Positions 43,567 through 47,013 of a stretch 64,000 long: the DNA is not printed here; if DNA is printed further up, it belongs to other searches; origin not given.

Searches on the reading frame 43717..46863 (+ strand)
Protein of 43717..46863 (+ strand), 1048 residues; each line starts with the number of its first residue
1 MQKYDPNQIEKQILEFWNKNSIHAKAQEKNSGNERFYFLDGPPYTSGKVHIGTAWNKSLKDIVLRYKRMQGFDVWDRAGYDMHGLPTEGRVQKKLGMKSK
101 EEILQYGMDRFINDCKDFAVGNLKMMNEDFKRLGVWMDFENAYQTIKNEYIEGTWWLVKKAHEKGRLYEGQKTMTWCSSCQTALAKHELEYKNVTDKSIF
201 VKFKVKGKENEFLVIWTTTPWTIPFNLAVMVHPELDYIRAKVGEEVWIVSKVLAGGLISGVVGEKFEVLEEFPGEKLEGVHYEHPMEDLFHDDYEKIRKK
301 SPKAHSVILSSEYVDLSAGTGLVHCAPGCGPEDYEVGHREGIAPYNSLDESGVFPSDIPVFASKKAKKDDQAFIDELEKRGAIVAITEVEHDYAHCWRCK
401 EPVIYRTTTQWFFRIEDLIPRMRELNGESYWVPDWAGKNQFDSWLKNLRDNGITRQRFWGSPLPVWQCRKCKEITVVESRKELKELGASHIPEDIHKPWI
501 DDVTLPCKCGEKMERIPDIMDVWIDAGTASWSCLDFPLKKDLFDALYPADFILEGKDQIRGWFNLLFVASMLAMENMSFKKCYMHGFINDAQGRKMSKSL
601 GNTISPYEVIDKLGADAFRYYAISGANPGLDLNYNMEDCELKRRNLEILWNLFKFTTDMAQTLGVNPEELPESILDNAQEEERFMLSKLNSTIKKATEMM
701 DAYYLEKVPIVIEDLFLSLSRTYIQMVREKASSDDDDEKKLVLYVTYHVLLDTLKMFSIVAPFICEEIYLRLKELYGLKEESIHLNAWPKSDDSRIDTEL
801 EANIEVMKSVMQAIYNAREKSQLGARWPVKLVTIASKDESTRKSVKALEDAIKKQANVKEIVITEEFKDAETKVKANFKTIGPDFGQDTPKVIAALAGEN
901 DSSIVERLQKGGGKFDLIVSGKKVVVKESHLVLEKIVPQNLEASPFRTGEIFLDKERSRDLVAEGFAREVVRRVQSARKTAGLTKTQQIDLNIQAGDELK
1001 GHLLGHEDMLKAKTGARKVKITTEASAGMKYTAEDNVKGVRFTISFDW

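Call 21: search_protein_families(library=pfam, proteins=[window:43717-46863:+], max_evalue=0.00001)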
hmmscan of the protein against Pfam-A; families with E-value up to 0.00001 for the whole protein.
window:43717-46863:+ (1048 aa): 4 families
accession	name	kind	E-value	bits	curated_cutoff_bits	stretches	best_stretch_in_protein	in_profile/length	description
PF00133.28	tRNA-synt_1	-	2.8e-121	405.6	22.7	1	12-633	1-412/414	tRNA synthetases class I (I, L, M and V)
PF09334.17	tRNA-synt_1g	-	1.9e-28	99.8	20.1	2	553-652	287-383/391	tRNA synthetases class I (M)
PF08264.19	Anticodon_1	-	2.3e-28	99.4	25.1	1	683-832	2-147/148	Anticodon-binding domain of tRNA ligase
PF19302.4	DUF5915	-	1.8e-25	90.1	27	1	849-1034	1-184/195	Domain of unknown function (DUF5915)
